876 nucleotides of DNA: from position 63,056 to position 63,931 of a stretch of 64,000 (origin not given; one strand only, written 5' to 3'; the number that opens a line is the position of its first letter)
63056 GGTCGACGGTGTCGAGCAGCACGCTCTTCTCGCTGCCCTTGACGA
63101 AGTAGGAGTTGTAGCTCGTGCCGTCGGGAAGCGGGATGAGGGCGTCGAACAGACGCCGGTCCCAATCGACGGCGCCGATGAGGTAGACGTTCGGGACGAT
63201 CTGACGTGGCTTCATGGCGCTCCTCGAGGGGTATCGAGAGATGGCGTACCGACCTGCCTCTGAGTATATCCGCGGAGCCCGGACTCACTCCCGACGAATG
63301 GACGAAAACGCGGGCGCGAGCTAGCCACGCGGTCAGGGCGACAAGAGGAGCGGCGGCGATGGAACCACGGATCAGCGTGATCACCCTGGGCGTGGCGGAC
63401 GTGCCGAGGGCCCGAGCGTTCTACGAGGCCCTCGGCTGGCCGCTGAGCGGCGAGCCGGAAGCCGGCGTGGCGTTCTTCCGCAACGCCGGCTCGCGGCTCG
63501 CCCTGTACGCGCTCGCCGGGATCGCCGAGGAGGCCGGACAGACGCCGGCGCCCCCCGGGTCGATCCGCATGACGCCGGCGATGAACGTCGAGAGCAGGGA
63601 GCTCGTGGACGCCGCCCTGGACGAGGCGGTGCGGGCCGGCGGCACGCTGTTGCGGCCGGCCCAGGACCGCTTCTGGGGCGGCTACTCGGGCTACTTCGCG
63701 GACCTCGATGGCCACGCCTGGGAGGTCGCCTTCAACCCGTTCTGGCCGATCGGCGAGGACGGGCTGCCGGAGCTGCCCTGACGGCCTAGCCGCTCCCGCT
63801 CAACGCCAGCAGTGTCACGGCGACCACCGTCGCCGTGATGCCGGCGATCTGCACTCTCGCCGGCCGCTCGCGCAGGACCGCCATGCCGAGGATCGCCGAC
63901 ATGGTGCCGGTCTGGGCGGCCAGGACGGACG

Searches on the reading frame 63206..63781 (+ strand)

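Call 31: search_protein_families(library=pfam, proteins=[window:63206-63781:+], max_evalue=0.0001)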
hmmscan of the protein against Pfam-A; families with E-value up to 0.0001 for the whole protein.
window:63206-63781:+ (191 aa): 2 families
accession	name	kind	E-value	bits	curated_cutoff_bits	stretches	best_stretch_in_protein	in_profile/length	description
PF00903.31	Glyoxalase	-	4.6e-14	53.3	20.6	1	55-174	1-121/121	Glyoxalase/Bleomycin resistance protein/Dioxygenase superfamily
PF18029.7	Glyoxalase_6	-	3.7e-06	28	23.6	1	59-174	2-105/106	Glyoxalase-like domain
